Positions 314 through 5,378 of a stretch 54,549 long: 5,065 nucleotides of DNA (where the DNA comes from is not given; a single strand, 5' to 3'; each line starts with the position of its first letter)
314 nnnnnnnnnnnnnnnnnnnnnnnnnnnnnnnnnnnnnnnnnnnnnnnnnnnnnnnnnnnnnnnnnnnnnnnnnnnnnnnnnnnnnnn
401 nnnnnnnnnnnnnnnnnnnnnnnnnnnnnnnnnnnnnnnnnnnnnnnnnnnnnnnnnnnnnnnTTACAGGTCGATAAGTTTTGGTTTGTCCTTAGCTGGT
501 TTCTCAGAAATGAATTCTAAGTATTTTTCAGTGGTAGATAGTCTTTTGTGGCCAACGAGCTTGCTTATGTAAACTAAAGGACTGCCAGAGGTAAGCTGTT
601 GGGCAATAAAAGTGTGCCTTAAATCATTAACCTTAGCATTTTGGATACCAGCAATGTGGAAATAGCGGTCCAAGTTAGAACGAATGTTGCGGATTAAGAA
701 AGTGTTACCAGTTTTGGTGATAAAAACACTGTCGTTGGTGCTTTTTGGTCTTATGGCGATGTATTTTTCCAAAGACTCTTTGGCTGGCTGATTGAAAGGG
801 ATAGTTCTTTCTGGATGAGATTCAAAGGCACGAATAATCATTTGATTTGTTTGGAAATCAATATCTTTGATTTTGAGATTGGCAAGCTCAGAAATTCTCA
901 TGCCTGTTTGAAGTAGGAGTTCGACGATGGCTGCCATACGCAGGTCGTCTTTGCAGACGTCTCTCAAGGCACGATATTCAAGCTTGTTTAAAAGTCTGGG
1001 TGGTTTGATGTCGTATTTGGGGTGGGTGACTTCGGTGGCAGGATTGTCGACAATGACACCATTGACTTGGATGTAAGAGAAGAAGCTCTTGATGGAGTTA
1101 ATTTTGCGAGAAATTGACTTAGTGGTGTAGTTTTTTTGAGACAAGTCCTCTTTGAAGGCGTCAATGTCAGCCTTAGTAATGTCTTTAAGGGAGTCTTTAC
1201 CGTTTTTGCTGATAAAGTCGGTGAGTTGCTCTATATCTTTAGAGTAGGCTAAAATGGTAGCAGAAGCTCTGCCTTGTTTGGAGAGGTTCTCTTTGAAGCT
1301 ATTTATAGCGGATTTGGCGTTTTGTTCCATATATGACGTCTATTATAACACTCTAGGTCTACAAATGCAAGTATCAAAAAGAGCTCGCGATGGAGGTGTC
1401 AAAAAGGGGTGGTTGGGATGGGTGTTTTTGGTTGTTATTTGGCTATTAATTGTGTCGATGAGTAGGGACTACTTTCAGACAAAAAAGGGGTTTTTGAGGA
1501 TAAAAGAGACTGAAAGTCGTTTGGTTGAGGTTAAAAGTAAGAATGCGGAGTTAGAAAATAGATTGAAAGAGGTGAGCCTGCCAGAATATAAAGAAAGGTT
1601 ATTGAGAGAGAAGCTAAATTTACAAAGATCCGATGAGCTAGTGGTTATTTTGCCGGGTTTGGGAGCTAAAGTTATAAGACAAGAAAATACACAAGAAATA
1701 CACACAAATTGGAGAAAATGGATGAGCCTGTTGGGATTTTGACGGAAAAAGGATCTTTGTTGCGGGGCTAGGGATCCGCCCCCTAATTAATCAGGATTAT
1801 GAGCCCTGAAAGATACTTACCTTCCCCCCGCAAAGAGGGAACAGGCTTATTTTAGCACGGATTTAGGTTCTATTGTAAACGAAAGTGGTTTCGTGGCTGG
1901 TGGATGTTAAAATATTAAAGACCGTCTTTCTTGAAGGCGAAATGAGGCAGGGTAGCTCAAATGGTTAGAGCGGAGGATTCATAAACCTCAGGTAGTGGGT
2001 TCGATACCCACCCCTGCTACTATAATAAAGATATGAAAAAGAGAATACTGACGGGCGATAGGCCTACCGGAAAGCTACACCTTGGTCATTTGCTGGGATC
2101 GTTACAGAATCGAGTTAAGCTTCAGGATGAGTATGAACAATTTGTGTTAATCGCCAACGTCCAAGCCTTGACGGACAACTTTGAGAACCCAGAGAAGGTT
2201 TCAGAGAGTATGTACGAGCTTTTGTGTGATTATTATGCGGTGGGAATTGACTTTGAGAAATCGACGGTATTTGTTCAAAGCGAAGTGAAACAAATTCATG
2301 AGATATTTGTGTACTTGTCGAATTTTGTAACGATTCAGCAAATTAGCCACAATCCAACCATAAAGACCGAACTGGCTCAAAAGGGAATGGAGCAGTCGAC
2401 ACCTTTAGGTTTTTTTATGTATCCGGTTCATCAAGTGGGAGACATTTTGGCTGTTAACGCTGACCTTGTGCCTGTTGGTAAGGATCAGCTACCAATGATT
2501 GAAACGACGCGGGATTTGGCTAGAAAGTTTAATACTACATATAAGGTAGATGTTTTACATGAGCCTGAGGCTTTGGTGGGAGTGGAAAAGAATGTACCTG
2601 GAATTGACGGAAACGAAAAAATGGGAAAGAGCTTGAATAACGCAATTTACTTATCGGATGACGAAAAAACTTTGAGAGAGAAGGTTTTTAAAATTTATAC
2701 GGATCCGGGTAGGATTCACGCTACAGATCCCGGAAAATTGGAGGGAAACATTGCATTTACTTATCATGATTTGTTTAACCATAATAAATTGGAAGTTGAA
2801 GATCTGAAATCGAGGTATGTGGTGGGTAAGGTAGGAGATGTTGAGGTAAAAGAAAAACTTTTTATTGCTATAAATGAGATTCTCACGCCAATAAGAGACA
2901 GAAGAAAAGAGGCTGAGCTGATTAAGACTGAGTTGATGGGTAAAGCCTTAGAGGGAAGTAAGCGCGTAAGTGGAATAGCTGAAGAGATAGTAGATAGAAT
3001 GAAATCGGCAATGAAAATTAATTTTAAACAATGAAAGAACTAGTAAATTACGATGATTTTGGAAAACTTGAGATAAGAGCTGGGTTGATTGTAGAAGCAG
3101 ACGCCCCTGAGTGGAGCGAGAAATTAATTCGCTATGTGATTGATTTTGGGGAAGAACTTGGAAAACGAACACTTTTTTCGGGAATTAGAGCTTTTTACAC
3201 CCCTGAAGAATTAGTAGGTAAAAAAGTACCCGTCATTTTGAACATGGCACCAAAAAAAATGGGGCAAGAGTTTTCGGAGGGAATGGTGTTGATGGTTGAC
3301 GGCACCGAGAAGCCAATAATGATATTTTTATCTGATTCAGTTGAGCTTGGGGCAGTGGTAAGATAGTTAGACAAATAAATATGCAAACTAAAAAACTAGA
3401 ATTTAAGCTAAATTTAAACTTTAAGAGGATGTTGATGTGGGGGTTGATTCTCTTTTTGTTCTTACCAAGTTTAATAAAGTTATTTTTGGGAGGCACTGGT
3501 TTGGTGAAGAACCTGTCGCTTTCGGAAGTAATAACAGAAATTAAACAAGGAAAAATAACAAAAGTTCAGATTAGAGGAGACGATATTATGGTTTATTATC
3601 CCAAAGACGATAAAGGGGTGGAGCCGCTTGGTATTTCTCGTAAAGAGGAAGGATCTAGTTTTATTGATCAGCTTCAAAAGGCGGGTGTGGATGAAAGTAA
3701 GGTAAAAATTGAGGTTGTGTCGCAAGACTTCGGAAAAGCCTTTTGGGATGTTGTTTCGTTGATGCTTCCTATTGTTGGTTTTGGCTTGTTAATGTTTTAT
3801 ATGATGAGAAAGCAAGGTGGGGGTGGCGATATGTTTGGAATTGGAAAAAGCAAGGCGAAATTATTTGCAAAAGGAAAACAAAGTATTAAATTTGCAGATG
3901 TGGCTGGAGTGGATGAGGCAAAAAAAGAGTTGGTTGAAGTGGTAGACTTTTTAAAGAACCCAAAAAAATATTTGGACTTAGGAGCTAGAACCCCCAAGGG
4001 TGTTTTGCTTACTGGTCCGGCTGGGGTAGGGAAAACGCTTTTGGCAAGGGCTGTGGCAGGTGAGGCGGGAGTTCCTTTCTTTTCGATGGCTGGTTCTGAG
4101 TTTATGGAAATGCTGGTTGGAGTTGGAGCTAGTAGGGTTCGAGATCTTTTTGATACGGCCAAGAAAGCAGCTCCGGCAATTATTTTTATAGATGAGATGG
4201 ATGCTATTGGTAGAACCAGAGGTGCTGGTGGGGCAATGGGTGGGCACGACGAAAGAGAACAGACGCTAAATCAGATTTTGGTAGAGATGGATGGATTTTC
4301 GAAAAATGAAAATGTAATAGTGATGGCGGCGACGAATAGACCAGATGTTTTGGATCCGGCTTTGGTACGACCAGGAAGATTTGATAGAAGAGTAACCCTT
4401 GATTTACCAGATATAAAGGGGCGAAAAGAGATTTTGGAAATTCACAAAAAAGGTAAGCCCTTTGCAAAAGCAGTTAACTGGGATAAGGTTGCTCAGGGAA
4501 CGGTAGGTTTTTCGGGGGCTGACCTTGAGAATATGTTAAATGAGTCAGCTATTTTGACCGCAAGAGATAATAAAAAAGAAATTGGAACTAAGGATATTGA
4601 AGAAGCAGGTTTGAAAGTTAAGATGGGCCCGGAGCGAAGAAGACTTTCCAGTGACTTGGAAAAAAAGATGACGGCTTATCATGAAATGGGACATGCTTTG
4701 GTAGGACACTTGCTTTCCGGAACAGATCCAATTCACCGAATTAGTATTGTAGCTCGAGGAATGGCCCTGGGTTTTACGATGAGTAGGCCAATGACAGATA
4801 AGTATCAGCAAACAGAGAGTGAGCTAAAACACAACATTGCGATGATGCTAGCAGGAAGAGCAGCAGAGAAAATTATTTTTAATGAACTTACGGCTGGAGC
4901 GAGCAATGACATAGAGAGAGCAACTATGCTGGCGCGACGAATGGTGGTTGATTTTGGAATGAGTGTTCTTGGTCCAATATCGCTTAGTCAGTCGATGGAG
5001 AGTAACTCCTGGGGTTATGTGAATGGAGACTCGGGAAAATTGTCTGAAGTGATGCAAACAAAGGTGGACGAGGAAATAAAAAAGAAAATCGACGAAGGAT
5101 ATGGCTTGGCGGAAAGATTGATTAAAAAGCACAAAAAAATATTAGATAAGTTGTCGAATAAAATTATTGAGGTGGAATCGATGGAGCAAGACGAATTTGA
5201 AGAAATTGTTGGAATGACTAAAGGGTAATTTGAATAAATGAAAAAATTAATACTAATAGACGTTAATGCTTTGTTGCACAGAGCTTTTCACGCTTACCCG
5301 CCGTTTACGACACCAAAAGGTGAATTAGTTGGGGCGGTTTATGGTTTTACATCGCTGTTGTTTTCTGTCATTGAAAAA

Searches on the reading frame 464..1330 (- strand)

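Call 63: search_protein_families(library=pfam, proteins=[window:464-1330:-])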
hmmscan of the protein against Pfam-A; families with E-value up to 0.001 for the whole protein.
window:464-1330:- (288 aa): 4 families
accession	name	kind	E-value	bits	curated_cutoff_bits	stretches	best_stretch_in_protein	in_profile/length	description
PF00589.27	Phage_integrase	-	3.3e-29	102.3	27.1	1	114-271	3-166/172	Phage integrase family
PF02899.23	Phage_int_SAM_1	-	4.2e-13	49.8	22.3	1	9-86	1-78/83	Phage integrase, N-terminal SAM-like domain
PF13495.12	Phage_int_SAM_4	-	3.6e-10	40.5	27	1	10-87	3-78/85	Phage integrase, N-terminal SAM-like domain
PF13102.12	Phage_int_SAM_5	-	8.2e-05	23.3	22.3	1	12-98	9-93/98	Phage integrase SAM-like domain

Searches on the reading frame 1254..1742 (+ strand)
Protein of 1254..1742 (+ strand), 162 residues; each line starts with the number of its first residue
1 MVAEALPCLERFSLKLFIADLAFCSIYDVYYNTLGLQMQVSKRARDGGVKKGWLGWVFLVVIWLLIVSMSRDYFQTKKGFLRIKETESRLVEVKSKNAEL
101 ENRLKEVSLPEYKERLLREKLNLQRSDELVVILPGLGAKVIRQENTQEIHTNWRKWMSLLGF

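Call 63: search_protein_families(library=pfam, proteins=[window:1254-1742:+])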
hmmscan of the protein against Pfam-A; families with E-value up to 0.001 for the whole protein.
window:1254-1742:+ (162 aa): 1 family
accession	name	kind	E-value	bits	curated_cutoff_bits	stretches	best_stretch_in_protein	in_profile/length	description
PF04977.20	DivIC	-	1.7e-06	28.2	28.9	1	58-134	1-78/80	Septum formation initiator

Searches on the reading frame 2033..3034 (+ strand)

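Call 63: search_protein_families(library=pfam, proteins=[window:2033-3034:+])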
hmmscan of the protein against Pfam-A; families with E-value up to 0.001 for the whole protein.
window:2033-3034:+ (333 aa): 1 family
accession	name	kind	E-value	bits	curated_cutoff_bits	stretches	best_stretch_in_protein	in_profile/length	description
PF00579.31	tRNA-synt_1b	-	3.4e-60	204.3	21.1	1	4-284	7-291/292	tRNA synthetases class I (W and Y)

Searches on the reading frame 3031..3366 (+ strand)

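Call 63: search_protein_families(library=pfam, proteins=[window:3031-3366:+])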
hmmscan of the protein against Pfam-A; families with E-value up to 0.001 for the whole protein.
window:3031-3366:+ (111 aa): 1 family
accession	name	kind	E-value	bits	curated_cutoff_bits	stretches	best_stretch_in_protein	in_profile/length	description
PF01588.26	tRNA_bind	-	3.3e-16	59.6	27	1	15-107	1-94/96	Putative tRNA binding domain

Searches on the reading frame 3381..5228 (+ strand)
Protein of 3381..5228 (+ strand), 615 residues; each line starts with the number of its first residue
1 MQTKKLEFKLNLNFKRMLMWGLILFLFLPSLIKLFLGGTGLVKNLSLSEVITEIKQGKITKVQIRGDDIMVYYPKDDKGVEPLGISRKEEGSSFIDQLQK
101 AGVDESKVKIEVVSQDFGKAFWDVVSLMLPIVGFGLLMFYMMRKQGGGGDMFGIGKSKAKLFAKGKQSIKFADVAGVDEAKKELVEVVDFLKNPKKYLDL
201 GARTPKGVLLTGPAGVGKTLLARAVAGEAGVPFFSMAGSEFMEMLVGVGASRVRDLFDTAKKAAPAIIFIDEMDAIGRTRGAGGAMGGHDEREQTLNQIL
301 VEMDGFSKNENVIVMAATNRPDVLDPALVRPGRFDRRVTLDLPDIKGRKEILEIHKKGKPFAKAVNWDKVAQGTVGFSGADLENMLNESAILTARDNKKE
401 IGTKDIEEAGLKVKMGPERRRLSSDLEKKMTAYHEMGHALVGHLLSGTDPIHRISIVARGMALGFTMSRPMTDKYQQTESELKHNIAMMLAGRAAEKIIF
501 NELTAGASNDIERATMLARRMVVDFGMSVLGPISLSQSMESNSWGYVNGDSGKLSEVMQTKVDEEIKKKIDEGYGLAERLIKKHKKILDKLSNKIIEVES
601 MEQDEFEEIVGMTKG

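Call 63: search_protein_families(library=pfam, proteins=[window:3381-5228:+])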
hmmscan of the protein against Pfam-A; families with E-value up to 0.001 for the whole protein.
window:3381-5228:+ (615 aa): 8 families
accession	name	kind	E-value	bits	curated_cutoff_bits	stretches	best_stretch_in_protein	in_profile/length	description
PF01434.24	Peptidase_M41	-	8.5e-57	192.5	29.9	1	423-609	3-191/191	Peptidase family M41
PF00004.35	AAA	-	7.2e-44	149.8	21.2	1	208-341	1-130/131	ATPase family associated with various cellular activities (AAA)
PF17862.7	AAA_lid_3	-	8.9e-11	41.6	27.2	1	365-408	2-45/45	AAA+ lid domain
PF06480.20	FtsH_ext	-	2.7e-08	34.4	25.5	1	22-112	5-100/103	FtsH Extracellular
PF13191.12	AAA_16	-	3.1e-05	25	32.6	0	202-227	21-46/167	AAA ATPase domain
PF07728.20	AAA_5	-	0.0001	22.8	22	1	207-329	1-136/139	AAA domain (dynein-related subfamily)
PF06068.19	TIP49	-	0.00015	21.5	23.8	1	205-242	50-89/347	TIP49 P-loop domain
PF20720.3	nSTAND3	-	0.00061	20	27.2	0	207-343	19-138/155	Novel STAND NTPase 3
